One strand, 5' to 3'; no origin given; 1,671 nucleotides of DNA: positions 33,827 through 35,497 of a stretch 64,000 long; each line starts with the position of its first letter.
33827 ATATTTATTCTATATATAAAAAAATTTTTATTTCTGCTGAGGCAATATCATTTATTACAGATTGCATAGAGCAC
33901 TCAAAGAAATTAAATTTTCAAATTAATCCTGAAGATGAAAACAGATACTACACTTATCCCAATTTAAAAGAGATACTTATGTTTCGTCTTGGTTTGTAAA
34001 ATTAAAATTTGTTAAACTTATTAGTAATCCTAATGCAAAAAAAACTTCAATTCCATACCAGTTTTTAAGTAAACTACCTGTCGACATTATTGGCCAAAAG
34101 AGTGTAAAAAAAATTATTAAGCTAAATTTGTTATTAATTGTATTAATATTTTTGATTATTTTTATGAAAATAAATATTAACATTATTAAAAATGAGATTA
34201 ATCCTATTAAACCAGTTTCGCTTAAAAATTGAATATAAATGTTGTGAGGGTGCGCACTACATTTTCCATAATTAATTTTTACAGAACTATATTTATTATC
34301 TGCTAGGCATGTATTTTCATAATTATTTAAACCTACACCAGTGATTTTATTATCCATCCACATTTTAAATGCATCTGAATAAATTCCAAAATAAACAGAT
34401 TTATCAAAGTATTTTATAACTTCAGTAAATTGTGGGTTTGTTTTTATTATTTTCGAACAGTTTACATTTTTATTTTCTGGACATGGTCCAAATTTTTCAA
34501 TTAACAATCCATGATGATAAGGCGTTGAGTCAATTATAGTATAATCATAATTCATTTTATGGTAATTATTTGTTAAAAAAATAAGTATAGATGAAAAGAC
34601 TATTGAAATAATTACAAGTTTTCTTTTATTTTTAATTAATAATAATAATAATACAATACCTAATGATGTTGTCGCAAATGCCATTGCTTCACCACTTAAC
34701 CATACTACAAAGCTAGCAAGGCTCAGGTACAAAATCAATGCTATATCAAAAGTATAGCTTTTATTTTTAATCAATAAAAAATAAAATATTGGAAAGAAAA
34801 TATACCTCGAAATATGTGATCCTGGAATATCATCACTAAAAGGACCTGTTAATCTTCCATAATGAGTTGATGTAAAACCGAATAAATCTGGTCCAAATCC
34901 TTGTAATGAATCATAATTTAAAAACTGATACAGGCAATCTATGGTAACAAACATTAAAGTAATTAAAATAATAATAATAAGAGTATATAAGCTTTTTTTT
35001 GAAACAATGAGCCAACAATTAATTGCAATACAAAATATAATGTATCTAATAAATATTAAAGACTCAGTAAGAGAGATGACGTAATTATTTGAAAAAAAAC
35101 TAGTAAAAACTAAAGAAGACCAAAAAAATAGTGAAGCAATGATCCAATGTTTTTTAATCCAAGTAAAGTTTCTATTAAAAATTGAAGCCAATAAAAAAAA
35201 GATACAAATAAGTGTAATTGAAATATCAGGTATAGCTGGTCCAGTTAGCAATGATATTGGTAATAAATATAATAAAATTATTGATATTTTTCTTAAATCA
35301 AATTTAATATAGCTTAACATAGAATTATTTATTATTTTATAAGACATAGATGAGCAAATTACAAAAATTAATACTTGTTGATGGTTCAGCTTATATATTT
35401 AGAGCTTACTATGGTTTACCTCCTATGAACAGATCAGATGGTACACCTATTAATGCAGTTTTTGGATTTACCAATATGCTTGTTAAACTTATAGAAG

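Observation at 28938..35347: AT-rich six-gene envelope-glycan islet between regBA and polA: Arn-like formamido-sugar logic built from non-canonical parts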

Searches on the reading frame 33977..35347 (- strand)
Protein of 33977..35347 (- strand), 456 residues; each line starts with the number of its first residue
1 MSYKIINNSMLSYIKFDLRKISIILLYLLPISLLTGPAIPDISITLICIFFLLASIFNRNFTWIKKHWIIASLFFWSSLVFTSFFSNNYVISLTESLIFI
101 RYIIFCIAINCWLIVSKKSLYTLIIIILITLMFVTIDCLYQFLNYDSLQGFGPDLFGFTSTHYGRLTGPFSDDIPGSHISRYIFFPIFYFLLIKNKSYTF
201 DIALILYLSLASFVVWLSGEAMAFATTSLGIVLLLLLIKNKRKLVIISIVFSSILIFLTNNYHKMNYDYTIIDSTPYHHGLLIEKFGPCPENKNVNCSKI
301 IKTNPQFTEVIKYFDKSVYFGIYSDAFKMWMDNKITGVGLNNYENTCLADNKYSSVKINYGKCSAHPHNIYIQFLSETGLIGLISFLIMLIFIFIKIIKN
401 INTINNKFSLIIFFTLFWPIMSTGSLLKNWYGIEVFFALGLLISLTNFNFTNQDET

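Call 3: search_protein_families(library=pfam, proteins=[window:33977-35347:-], max_evalue=0.1)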
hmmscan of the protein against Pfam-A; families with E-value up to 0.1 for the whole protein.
window:33977-35347:- (456 aa): 2 families
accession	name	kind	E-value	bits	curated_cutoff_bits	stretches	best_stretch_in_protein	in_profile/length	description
PF04932.20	Wzy_C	-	6.6e-15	55.6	31.7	1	207-387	2-149/149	O-Antigen ligase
PF02374.21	ArsA_ATPase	-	0.067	12.8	24.3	1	258-356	116-209/305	Anion-transporting ATPase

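Call 4: search_protein_families(library=ncbifam, proteins=[window:33977-35347:-], max_evalue=0.1)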
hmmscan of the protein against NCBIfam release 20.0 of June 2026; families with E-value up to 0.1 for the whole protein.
window:33977-35347:- (456 aa): 2 families
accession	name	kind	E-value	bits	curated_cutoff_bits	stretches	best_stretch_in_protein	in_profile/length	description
NF058641.1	TfpM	equivalog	7.2e-10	38.5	600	1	317-406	245-318/421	O-linking oligosaccharyltransferase TfpM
TIGR03097.1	PEP_O_lig_1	hypoth_equivalog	4.7e-05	22.4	188.1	1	326-403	282-354/408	putative O-glycosylation ligase, exosortase A system-associated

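Call 24: search_solved_structures(query=window:33980-35347:-, max_evalue=1, show_alignments=2)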
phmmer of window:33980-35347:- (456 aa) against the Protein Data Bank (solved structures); distinct sequences matched with E-value up to 1: 1.
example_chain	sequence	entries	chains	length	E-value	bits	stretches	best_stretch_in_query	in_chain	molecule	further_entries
2okj_A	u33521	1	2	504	0.97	11.6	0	300-358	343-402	Glutamate decarboxylase 1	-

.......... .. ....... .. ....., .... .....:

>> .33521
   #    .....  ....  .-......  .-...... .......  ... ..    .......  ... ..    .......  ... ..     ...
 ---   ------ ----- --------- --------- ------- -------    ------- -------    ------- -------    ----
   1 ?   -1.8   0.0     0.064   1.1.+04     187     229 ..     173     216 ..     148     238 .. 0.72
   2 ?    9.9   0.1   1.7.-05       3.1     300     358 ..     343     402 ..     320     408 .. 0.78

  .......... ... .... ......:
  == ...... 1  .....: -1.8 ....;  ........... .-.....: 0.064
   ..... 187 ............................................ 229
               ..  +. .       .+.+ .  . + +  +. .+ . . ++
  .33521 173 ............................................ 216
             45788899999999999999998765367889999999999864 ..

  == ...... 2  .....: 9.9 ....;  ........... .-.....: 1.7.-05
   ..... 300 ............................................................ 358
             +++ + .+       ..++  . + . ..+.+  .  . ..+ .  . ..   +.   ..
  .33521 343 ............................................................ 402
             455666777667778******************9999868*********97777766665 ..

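Call 54: find_homologous_proteins(query=window:33980-35320:-, max_evalue=0.001)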
Query window:33980-35320:- (447 aa): 515 proteins with E <= 0.001 among 8000 candidates; the best 120 are listed.
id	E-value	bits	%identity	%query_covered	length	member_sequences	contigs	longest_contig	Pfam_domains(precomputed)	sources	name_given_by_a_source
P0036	1.1e-283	959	98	100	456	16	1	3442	PF04932.21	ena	-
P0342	2.9e-251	852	87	100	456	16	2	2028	PF04932.21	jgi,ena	-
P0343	3.6e-223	760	76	100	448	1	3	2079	PF04932.21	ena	-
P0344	7.2e-223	759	76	100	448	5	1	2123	PF04932.21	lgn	-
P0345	3.4e-221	753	76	100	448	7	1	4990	PF04932.21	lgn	-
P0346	5.9e-174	597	62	96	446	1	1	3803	PF04932.21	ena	-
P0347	2.1e-173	596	61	98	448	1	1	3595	PF04932.21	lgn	-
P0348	5.9e-173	594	62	98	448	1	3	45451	PF04932.21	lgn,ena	-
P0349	1.4e-170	586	61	100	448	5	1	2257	PF04932.21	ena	-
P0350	3.8e-167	575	60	100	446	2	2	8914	PF04932.21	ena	-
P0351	9.9e-166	570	59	94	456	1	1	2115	PF04932.21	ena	-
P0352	2.3e-165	569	59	98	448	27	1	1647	PF04932.21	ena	-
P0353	3.9e-165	568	60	96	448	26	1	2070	PF04932.21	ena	-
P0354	5.3e-164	565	57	94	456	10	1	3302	PF04932.21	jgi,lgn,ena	-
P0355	2.3e-163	562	58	100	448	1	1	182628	PF04932.21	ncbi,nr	ncbi:O-antigen ligase family protein [Pelagibacterales bacterium SAG-MED31]|nr:O-antigen ligase fami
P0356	3.6e-163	562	57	94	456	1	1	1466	PF04932.21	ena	-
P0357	1.6e-135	471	52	97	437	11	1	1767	PF04932.21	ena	-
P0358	8.1e-132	459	51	96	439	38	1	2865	PF04932.21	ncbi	-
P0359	4.9e-131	456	50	99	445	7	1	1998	PF04932.21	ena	-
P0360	1.5e-130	454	49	99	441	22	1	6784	PF04932.21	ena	-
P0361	8.5e-130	452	50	96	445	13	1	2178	PF04932.21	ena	-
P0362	9.5e-130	452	50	98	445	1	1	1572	PF04932.21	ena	-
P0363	3.2e-129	450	50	95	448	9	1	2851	PF04932.21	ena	-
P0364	4.3e-129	450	49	96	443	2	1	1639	PF04932.21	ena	-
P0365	5.9e-128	446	50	98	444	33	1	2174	PF04932.21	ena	-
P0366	3.7e-127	443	61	71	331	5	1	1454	PF04932.21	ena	-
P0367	9.6e-124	432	48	97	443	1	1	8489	PF04932.21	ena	-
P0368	2.4e-122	427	48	97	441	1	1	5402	PF04932.21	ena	-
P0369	2.4e-120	421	48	96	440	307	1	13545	PF04932.21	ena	-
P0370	3.2e-116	407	48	91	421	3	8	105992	PF04932.21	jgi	-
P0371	2.0e-105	372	45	92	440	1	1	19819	PF04932.21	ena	-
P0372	2.9e-105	371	44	98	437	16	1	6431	PF04932.21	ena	-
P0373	3.2e-104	368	46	97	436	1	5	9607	PF04932.21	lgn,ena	-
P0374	1.1e-103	366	45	96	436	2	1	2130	PF04932.21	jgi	-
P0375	2.4e-103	365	45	97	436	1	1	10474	PF04932.21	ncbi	-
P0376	1.6e-102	362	46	95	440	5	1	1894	PF04932.21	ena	-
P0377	6.5e-102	360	44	97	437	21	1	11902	PF04932.21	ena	-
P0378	7.7e-102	360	43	98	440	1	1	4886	PF04932.21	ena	-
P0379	8.0e-102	360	48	94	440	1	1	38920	PF04932.21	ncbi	-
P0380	8.2e-102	360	47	93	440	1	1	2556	PF04932.21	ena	-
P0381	1.0e-101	359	46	97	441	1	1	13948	PF04932.21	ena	-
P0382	1.0e-101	359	46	92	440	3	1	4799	PF04932.21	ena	-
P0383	1.4e-101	359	45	92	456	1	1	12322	PF04932.21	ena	-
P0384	2.0e-101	358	45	95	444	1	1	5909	PF04932.21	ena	-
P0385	5.1e-101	357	47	94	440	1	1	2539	PF04932.21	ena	-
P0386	2.0e-100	355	46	96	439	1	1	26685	PF04932.21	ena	-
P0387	2.0e-100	355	44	96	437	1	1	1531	PF04932.21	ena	-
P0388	2.4e-100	355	46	93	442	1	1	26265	PF04932.21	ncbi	-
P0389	3.7e-100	354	46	94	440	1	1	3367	PF04932.21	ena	-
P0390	8.1e-100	353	46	90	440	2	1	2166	PF04932.21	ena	-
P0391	1.6e-99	352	46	93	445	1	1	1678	PF04932.21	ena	-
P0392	2.7e-99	351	44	92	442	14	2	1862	PF04932.21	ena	-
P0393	2.8e-99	351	46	93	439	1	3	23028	PF04932.21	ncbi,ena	-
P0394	2.9e-99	351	44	94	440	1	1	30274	PF04932.21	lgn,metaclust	metaclust:status=active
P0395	3.0e-99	351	43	95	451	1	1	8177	PF04932.21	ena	-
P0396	4.1e-99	351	45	92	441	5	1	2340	PF04932.21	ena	-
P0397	4.2e-99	351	46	96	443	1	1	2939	PF04932.21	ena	-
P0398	7.5e-99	350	44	93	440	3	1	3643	PF04932.21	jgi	jgi:O-antigen ligase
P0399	1.1e-98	349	46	94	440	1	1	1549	PF04932.21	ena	-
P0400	1.1e-98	349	44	98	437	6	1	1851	PF04932.21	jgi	-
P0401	1.3e-98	349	43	96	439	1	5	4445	PF04932.21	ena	-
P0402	1.3e-98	349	45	94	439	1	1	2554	PF04932.21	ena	-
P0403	1.5e-98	349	45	93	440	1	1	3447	PF04932.21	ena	-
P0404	1.6e-98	349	44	97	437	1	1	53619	PF04932.21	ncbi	-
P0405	1.9e-98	349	46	93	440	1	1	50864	PF04932.21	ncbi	-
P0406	2.0e-98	348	46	97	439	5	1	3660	PF04932.21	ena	-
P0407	2.4e-98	348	45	96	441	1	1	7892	PF04932.21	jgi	-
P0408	3.3e-98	348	44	92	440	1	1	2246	PF04932.21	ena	-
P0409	4.2e-98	347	44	97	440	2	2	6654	PF04932.21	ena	-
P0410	4.5e-98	347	46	93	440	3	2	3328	PF04932.21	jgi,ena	-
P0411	4.5e-98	347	44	89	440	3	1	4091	PF04932.21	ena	-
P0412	4.8e-98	347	45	94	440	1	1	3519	PF04932.21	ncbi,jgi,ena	-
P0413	4.9e-98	347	45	93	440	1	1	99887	PF04932.21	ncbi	-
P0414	5.6e-98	347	42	98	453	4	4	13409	PF04932.21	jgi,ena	-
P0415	6.7e-98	347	42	92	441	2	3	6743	PF04932.21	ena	-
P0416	6.9e-98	347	43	96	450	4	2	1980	PF04932.21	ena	-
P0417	8.0e-98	346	47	93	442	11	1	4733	PF04932.21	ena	-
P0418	1.2e-97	346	46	93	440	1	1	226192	PF04932.21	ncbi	-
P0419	1.3e-97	346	47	94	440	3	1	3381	PF04932.21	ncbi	-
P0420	1.4e-97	346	43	97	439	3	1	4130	PF04932.21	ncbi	-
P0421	1.6e-97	346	45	93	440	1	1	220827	PF04932.21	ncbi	-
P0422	1.7e-97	345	46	95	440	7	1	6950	PF04932.21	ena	-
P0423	1.7e-97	345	45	93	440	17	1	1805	PF04932.21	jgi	-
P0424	1.7e-97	345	46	94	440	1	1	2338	PF04932.21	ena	-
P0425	1.8e-97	345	46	93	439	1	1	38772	PF04932.21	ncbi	-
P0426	1.9e-97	345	45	94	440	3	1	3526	PF04932.21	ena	-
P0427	1.9e-97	345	44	94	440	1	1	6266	PF04932.21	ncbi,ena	-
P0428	2.1e-97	345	46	93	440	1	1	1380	PF04932.21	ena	-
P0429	2.5e-97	345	41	97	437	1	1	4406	PF04932.21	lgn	-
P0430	2.5e-97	345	46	92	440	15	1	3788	PF04932.21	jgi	-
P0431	2.7e-97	345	45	96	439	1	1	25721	PF04932.21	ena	-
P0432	4.4e-97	344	43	98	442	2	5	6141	PF04932.21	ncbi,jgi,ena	-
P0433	6.1e-97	344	46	96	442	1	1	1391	PF04932.21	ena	-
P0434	6.8e-97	343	46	95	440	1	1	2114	PF04932.21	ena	-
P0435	6.9e-97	343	45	93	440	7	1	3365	PF04932.21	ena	-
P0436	7.4e-97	343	47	89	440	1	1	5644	PF04932.21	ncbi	-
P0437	7.8e-97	343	45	95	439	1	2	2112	PF04932.21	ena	-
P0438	8.8e-97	343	44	94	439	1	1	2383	PF04932.21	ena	-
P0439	1.0e-96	343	44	94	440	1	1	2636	PF04932.21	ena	-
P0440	1.3e-96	343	46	97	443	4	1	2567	PF04932.21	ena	-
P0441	1.3e-96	342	44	93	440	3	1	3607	PF04932.21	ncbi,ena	-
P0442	1.7e-96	342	45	93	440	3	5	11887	PF04932.21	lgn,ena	-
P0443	1.7e-96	342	45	94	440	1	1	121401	PF04932.21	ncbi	-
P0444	1.8e-96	342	44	91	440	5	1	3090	PF04932.21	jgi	-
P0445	1.9e-96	342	45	93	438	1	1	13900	PF04932.21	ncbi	-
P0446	1.9e-96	342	43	97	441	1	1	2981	PF04932.21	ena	-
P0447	2.1e-96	342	43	94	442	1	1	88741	PF04932.21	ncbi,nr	ncbi:O-antigen ligase family protein [Pelagibacteraceae bacterium]|nr:O-antigen ligase family protei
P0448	2.3e-96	342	44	93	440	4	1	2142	PF04932.21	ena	-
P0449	2.4e-96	342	45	93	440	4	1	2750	PF04932.21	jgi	-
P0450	2.5e-96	342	44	94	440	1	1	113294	PF04932.21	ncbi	-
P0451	2.7e-96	341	44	94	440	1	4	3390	PF04932.21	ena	-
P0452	2.8e-96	341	45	93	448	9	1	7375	PF04932.21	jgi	-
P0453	3.6e-96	341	44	96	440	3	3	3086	PF04932.21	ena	-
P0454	4.2e-96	341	45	95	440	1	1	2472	PF04932.21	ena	-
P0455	4.2e-96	341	42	96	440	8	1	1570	PF04932.21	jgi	-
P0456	4.4e-96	341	42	92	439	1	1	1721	PF04932.21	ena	-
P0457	5.0e-96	341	42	96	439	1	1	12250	PF04932.21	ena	-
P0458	5.3e-96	340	45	95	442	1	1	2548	PF04932.21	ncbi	-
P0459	6.6e-96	340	43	88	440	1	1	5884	PF04932.21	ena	-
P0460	6.7e-96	340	42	88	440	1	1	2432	PF04932.21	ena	-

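Call 63: predict_structure(alignment_id=A2)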
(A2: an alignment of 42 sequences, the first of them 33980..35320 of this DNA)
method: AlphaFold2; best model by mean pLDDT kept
length: 447 residues; sequences in the alignment: 42
mean_pLDDT: 90.3   pTM: 0.90
mean pLDDT of the five models: 90.3, 90.0, 89.8, 89.4, 87.4
residues with pLDDT >= 90: 313; 70-90: 107; 50-70: 17; < 50: 10
segments of 3 or more residues with pLDDT < 50: 1-5, 443-447
pLDDT, mean of each block of 10 residues (from residue 1): 62 97 89 97 95 95 98 97 96 98 94 97 96 92 87 75 82 95 77 95 94 89 96 94 98 93 88 90 90 85 87 94 97 94 87 86 94 98 97 93 92 68 93 93 45
secondary structure, 60 per line:
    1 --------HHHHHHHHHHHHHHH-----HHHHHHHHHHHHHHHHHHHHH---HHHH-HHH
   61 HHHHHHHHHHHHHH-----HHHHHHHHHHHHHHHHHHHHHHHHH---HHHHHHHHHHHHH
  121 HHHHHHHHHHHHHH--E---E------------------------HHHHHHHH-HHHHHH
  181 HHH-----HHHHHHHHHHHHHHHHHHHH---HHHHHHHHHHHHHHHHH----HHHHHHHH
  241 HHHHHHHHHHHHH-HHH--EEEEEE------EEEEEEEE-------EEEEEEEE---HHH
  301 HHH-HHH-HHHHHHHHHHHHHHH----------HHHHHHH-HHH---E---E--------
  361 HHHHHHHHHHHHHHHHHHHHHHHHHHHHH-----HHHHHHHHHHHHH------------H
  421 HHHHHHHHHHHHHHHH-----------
elements in order: H9-23 H29-49 H53-56 H58-74 H80-104 H108-134 H166-173 H175-183 H189-208 H212-228 H233-253 E260-265 E272-279 E287-294 H298-303 H309-323 H334-340 H361-389 H395-407 H420-436

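Call 66: fold_search(model_id=the predicted structure, library=pdb)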
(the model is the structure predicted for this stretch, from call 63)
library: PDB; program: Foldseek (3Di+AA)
matches with E <= 10: 45; with E <= 0.001: 1
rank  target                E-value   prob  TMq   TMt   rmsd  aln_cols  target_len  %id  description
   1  7tpg_B                1.7e-06  1.00  0.58  0.63   7.3       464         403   14  Single-Particle Cryo-EM Structure of the WaaL O-antigen ligase in its ligand bound state (released 2022-04-06)
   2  8p1u_A                3.4e-02  1.00  0.43  0.49   8.1       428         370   10  Structure of divisome complex FtsWIQLB (released 2024-05-22)
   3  8if8_B                1.1e+00  0.13  0.18  0.14  15.9       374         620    8  Arabinosyltransferase AftA (released 2023-05-31)
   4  4or2_A                1.8e+00  0.04  0.12  0.14  25.9       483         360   11  Human class C G protein-coupled metabotropic glutamate receptor 1 in complex with a negative allosteric modulator (released 2014-03-19)
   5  9jqx_B                1.9e+00  0.07  0.14  0.11  22.2       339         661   10  CGP54626-bound-DGABAB (released 2025-10-01)
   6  7c7s_B                2.5e+00  0.06  0.10  0.07  21.1       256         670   12  Cryo-EM structure of the CGP54626-bound human GABA(B) receptor in inactive state. (released 2020-07-01)
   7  6ftg_5                2.7e+00  0.10  0.15  0.11  14.7       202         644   13  Subtomogram average of OST-containing ribosome-translocon complexes from canine rough microsomal membranes (released 2018-03-21)
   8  6bar                  3.4e+00  0.16  0.29  0.39  16.9       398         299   10  Crystal structure of Thermus thermophilus Rod shape determining protein RodA (Q5SIX3_THET8) (released 2018-03-28)
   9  8y8w                  3.4e+00  0.03  0.11  0.16  22.5       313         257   12  Cryo-EM structure of GlpF in POPC nanodisc (released 2025-03-19)
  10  4or2_B                3.8e+00  0.03  0.12  0.14  25.7       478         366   11  Human class C G protein-coupled metabotropic glutamate receptor 1 in complex with a negative allosteric modulator (released 2014-03-19)
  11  4phq_C                4.0e+00  0.03  0.09  0.13  27.4       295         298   12  ClyA CC6/264 ox (6-303) (released 2014-09-24)
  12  4pho_C                4.4e+00  0.03  0.11  0.15  27.3       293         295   13  ClyA CC6/264 ox (2-303) (released 2014-09-24)
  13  7mtr_B                4.4e+00  0.03  0.11  0.07  21.5       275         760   10  CryoEM Structure of Full-Length mGlu2 Bound to Ago-PAM ADX55164 and Glutamate (released 2021-07-07)
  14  9its_Z                4.8e+00  0.03  0.09  0.14  21.1       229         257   14  Chloroflexus aurantiacus ADP-bound ATP synthase, state 1 (released 2025-03-19)
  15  8e73_4M               4.8e+00  0.03  0.16  0.15  19.7       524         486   14  Vigna radiata supercomplex I+III2 (full bridge) (released 2023-01-11)
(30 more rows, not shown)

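Call 84: find_related_loci(query=A2, collection=viral_contigs, flank=6000)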
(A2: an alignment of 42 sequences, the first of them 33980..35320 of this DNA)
Query A2 (447 aa) in viral_contigs; peptide patterns used: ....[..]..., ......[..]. (x = any residue, [..] = any of these).
96 stretches matched a pattern, but none encodes a relative of the query by tblastn (E <= 1e-3).
